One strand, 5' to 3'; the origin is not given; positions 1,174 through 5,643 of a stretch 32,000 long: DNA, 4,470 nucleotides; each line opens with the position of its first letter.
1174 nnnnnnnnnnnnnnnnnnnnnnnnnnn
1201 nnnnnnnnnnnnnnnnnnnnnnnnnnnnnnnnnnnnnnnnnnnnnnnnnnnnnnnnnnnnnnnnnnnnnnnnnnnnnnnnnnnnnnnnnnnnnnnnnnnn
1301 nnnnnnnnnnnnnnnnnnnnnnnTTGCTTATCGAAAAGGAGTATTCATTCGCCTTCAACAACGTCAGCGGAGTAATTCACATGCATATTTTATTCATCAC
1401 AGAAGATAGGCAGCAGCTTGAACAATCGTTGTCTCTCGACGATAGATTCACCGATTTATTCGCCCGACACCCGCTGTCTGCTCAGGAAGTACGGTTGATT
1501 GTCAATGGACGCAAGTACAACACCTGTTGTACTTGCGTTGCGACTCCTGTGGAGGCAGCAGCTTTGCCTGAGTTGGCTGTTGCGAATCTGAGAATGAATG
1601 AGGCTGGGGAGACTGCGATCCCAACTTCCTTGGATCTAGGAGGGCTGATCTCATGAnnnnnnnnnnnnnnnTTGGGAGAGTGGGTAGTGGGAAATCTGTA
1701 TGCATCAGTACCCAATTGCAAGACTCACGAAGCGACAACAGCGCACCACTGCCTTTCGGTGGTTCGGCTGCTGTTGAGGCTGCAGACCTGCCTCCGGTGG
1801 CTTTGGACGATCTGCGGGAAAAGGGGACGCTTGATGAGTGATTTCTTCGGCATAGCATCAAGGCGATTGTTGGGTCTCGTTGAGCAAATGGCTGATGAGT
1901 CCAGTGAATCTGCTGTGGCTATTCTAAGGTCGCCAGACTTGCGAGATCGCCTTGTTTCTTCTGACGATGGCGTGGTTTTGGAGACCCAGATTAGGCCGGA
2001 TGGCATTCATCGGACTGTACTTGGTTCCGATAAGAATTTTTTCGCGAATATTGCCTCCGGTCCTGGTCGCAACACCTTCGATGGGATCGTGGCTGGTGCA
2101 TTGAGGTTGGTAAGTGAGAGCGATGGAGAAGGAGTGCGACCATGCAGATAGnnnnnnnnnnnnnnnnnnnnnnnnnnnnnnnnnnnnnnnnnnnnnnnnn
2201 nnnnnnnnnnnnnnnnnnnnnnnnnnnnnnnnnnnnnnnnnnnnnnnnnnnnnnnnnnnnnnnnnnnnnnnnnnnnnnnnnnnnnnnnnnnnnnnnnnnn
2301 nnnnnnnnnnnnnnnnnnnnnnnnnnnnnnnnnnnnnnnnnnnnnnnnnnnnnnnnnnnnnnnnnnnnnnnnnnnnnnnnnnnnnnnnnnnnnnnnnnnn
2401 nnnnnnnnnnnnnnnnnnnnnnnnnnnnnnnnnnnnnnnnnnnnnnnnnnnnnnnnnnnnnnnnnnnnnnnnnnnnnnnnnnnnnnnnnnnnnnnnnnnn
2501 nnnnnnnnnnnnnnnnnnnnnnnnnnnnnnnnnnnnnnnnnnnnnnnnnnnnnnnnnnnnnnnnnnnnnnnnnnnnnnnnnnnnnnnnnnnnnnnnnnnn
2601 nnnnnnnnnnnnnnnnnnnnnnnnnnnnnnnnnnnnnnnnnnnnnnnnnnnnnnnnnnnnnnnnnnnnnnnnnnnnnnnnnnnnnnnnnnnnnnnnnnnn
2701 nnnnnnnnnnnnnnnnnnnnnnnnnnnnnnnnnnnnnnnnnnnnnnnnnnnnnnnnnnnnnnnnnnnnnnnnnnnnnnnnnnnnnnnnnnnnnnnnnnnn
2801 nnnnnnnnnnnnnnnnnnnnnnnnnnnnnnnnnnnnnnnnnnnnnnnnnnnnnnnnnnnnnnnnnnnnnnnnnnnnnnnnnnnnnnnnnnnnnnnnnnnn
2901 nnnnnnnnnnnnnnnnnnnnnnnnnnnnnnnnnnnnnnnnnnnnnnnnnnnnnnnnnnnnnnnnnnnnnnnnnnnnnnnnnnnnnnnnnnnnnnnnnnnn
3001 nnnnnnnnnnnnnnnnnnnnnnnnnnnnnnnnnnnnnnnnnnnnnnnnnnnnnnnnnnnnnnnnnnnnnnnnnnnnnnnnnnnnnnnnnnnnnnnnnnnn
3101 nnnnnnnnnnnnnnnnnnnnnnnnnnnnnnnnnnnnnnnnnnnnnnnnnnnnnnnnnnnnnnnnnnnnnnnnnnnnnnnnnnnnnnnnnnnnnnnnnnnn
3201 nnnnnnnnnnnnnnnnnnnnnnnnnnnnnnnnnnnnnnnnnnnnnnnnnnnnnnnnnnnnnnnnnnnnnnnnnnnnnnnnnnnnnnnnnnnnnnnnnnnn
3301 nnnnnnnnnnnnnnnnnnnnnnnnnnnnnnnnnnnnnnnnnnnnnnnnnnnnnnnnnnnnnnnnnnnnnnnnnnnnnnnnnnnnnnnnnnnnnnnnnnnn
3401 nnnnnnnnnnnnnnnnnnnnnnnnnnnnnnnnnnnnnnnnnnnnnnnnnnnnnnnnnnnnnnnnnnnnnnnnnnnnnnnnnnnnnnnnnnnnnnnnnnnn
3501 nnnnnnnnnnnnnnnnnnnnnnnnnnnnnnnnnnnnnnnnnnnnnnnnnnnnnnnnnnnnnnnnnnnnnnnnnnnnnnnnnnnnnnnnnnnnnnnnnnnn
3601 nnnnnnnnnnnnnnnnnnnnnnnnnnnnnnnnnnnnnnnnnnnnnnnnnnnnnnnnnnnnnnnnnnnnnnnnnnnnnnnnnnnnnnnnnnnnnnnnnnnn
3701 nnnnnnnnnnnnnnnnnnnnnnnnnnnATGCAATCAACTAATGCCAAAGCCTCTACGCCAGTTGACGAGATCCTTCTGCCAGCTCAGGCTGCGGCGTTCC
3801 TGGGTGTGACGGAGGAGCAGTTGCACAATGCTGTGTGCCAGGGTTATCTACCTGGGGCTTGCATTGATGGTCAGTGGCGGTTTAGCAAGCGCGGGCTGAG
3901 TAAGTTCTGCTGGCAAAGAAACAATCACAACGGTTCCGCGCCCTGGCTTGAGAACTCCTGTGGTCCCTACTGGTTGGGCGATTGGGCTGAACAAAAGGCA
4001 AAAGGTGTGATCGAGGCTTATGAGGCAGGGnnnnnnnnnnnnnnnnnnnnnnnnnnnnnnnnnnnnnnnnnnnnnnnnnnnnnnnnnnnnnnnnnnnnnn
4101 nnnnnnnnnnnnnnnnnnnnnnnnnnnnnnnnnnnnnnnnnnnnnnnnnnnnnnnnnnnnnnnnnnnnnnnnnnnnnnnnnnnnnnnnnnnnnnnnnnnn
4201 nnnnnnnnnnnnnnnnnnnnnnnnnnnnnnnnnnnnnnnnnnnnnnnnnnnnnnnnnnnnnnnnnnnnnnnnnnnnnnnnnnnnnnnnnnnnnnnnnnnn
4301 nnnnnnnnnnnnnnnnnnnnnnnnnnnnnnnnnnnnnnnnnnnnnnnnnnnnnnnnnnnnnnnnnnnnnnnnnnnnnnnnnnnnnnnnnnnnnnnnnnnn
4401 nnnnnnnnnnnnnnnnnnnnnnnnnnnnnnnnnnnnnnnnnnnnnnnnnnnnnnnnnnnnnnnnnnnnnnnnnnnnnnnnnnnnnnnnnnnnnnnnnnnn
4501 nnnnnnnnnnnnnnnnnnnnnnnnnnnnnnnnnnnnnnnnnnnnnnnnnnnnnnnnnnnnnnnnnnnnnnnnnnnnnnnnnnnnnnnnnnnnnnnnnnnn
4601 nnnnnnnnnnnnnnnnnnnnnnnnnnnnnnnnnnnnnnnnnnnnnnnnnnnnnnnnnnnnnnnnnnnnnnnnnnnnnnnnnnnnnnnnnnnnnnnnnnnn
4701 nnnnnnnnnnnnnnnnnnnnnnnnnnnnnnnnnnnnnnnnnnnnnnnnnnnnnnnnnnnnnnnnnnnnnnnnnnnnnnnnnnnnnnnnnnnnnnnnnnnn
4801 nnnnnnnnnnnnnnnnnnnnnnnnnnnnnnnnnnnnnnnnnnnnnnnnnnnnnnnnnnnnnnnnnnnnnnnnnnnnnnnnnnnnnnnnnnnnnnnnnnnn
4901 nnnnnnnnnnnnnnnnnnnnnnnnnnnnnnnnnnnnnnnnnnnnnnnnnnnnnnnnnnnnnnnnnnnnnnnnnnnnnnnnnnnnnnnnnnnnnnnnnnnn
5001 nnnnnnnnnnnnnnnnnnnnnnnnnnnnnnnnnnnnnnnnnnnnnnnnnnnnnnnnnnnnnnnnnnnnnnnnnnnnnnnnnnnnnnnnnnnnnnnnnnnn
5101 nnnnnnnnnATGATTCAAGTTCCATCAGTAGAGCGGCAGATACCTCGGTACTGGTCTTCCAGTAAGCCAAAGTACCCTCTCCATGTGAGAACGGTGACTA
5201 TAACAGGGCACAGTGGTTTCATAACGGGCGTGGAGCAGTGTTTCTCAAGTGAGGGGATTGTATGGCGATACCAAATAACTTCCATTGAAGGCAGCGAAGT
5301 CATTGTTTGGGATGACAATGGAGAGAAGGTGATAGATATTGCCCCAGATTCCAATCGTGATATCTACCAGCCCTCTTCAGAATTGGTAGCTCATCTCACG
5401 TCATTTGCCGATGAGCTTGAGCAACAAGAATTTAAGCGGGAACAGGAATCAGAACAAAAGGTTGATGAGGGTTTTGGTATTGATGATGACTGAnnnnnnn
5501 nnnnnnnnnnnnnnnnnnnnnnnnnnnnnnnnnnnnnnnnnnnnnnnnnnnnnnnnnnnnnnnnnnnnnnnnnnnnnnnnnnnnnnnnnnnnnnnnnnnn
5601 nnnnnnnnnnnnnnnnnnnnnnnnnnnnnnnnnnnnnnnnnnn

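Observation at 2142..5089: Cluster of three pentapeptide-repeat proteins, two fused to excisionase-like HTH domains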

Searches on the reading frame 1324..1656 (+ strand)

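Call 3: search_protein_families(library=pfam, proteins=[window:1324-1656:+], max_evalue=0.1)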
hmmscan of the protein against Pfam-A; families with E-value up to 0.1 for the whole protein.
window:1324-1656:+ (110 aa): 2 families
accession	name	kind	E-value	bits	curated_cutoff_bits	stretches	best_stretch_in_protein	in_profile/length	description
PF21965.2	SAMP2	-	0.087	13.7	27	0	33-63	14-44/63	Small archaeal modifier protein 2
PF08883.16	DOPA_dioxygen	-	0.091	13.4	25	1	19-51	2-33/106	Dopa 4,5-dioxygenase family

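Call 14: search_protein_families(library=ncbifam, proteins=[window:1324-1656:+], max_evalue=0.01)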
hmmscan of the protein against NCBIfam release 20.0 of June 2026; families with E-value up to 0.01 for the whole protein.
window:1324-1656:+ (110 aa): 0 families

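Call 15: search_protein_families(library=phrogs, proteins=[window:1324-1656:+], max_evalue=0.01)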
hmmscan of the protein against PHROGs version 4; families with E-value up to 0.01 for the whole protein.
window:1324-1656:+ (110 aa): 0 families

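Call 59: search_protein_families(library=padloc, proteins=[window:1324-1656:+], max_evalue=0.01)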
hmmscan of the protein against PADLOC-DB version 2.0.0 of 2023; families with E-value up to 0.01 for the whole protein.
window:1324-1656:+ (110 aa): 0 families

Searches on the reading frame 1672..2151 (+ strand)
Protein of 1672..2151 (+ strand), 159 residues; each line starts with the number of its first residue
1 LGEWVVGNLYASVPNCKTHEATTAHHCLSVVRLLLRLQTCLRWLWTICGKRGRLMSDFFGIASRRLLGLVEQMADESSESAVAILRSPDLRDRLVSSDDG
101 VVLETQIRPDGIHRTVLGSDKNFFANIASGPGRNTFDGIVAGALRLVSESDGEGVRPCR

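Call 3: search_protein_families(library=pfam, proteins=[window:1672-2151:+], max_evalue=0.1)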
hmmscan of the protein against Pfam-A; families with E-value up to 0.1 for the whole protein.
window:1672-2151:+ (159 aa): 0 families

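Call 14: search_protein_families(library=ncbifam, proteins=[window:1672-2151:+], max_evalue=0.01)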
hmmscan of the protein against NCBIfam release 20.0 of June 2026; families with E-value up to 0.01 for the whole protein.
window:1672-2151:+ (159 aa): 0 families

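Call 15: search_protein_families(library=phrogs, proteins=[window:1672-2151:+], max_evalue=0.01)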
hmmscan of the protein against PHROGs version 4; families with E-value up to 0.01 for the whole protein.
window:1672-2151:+ (159 aa): 0 families

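Call 59: search_protein_families(library=padloc, proteins=[window:1672-2151:+], max_evalue=0.01)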
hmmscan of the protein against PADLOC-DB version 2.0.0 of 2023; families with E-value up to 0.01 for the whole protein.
window:1672-2151:+ (159 aa): 0 families

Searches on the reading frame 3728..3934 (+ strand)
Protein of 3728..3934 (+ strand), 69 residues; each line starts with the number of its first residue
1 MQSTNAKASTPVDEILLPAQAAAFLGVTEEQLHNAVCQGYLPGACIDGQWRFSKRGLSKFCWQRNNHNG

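Call 58: search_solved_structures(query=A6, max_evalue=5, show_alignments=2)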
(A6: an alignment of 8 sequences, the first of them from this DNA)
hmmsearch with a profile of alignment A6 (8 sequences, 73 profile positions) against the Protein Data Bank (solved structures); distinct sequences matched with E-value up to 5: 8.
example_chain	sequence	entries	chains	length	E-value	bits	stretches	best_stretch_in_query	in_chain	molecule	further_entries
3ef8_A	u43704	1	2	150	0.18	14.7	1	49-62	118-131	Putative Scyalone Dehydratase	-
1df7_A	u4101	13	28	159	0.62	13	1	51-69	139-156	DIHYDROFOLATE REDUCTASE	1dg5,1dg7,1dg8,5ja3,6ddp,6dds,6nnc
2cig_A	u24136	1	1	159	0.62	13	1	51-69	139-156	DIHYDROFOLATE REDUCTASE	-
6ddw_A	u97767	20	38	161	0.63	12.9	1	51-69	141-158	Dihydrofolate reductase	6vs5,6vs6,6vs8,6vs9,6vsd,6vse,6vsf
4m2x_A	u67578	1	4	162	0.63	12.9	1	51-69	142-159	Dihydrofolate reductase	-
5ujf_A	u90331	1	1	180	0.72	12.7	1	51-69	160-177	Dihydrofolate reductase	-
4kl9_A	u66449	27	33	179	0.73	12.7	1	51-69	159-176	Dihydrofolate reductase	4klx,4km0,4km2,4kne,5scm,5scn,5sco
4j2n_A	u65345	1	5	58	1.2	12.1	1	23-49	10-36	Gp37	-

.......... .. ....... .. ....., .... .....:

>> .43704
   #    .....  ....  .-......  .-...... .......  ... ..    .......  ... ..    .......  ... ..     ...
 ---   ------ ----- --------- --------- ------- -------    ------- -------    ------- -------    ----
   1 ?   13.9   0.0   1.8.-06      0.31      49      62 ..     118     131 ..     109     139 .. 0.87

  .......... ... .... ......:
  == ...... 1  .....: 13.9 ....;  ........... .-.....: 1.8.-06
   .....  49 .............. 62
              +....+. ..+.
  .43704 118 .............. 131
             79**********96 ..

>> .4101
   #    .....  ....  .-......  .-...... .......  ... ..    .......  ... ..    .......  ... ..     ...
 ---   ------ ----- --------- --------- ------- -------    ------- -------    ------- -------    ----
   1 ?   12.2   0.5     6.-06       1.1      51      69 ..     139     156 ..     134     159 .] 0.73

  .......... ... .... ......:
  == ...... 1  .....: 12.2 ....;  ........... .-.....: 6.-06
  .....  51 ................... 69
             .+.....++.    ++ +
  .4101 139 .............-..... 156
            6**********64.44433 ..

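Call 83: find_related_loci(query=A6, collection=metagenome_contigs, flank=6000)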
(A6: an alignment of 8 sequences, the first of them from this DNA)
Query A6 (69 aa) in metagenome_contigs; peptide patterns used: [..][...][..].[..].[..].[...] (x = any residue, [..] = any of these).
336 stretches matched a pattern; 17 encode a relative of the query (tblastn E <= 1e-3); 17 distinct loci.
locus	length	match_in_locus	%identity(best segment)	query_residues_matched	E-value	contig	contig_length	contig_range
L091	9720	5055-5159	49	20-54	1e-8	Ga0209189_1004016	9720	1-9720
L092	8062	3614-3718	49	20-54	1e-8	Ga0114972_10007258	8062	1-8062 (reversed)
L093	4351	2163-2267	49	20-54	2e-8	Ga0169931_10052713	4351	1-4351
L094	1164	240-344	49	20-54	5e-8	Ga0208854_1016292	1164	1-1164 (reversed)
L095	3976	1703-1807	49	20-54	5e-8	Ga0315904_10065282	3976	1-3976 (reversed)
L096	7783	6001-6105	49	20-54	5e-8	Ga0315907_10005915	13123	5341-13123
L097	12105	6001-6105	49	20-54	5e-8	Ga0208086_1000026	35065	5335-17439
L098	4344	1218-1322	49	20-54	4e-8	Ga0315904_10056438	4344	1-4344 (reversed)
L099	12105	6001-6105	49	20-54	5e-8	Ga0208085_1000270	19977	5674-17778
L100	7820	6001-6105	49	20-54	5e-8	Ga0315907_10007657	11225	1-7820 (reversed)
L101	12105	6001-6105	46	20-54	8e-8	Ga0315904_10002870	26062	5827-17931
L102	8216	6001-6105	43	20-54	5e-7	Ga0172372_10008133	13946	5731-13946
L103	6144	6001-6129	33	22-64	1e-6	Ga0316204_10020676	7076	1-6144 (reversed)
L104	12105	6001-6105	37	20-54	7e-6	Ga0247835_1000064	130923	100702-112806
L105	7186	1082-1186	37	20-54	7e-6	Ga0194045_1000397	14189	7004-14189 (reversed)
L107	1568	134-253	38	14-53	6e-5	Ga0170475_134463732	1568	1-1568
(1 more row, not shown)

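Call 86: search_protein_families(library=pfam, proteins=[L097:5974-6699:+, L107:35-823:+], max_evalue=0.01)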
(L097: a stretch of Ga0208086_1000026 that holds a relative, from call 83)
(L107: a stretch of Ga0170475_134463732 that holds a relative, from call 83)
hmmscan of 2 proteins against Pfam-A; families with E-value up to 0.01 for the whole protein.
L097:5974-6699:+ (242 aa): 2 families
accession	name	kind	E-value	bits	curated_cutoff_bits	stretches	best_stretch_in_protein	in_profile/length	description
PF00359.27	PTS_EIIA_2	-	3.5e-25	89.1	27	1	87-229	2-142/144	Phosphoenolpyruvate-dependent sugar phosphotransferase system, EIIA 2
PF12728.13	HTH_17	-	1e-12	48.5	27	1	7-54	3-50/51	Helix-turn-helix domain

L107:35-823:+ (263 aa): 2 families
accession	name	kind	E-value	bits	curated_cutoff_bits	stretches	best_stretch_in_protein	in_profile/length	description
PF00359.27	PTS_EIIA_2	-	7.8e-21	75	27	1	116-254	7-142/144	Phosphoenolpyruvate-dependent sugar phosphotransferase system, EIIA 2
PF12728.13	HTH_17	-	2.5e-07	31.3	27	1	36-84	2-50/51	Helix-turn-helix domain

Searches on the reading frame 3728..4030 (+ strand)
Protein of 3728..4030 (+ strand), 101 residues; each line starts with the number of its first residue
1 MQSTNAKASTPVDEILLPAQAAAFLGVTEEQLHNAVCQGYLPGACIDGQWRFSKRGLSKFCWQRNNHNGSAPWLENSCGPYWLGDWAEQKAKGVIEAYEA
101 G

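Call 15: search_protein_families(library=phrogs, proteins=[window:3728-4030:+], max_evalue=0.01)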
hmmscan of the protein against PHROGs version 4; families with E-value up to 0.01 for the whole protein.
window:3728-4030:+ (101 aa): 3 families
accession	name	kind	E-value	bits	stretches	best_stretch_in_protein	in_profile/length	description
phrog_25665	-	integration and excision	0.00059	21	1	13-63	23-73/93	excisionase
phrog_6401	-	DNA, RNA and nucleotide metabolism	0.001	19.9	1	11-66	5-61/64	DNA binding protein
phrog_26085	-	unknown function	0.0019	19.4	1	71-92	104-125/131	-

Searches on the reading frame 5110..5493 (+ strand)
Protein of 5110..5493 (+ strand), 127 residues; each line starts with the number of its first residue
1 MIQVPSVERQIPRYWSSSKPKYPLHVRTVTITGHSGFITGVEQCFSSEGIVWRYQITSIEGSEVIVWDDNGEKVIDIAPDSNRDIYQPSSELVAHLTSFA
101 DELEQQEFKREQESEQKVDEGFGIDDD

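Call 3: search_protein_families(library=pfam, proteins=[window:5110-5493:+], max_evalue=0.1)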
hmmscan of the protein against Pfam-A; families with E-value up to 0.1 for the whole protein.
window:5110-5493:+ (127 aa): 1 family
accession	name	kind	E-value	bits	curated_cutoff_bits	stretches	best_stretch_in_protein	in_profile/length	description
PF21558.3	Pept_S41_N_bact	-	0.037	14.4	27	1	37-103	7-69/87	Bacteroidetes, Peptidase, S41 family, N-terminal domain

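Call 14: search_protein_families(library=ncbifam, proteins=[window:5110-5493:+], max_evalue=0.01)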
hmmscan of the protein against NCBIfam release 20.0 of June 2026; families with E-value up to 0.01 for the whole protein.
window:5110-5493:+ (127 aa): 0 families

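Call 15: search_protein_families(library=phrogs, proteins=[window:5110-5493:+], max_evalue=0.01)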
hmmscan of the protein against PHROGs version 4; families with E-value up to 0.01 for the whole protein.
window:5110-5493:+ (127 aa): 0 families

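Call 59: search_protein_families(library=padloc, proteins=[window:5110-5493:+], max_evalue=0.01)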
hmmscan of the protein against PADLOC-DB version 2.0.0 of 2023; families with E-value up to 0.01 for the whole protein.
window:5110-5493:+ (127 aa): 0 families
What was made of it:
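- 5110..5493 (+): Downstream co-directional ORF (127 aa), the last gene of the + strand block before the convergent relaxase gene. No family found (calls 3, 14, 15, 59).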
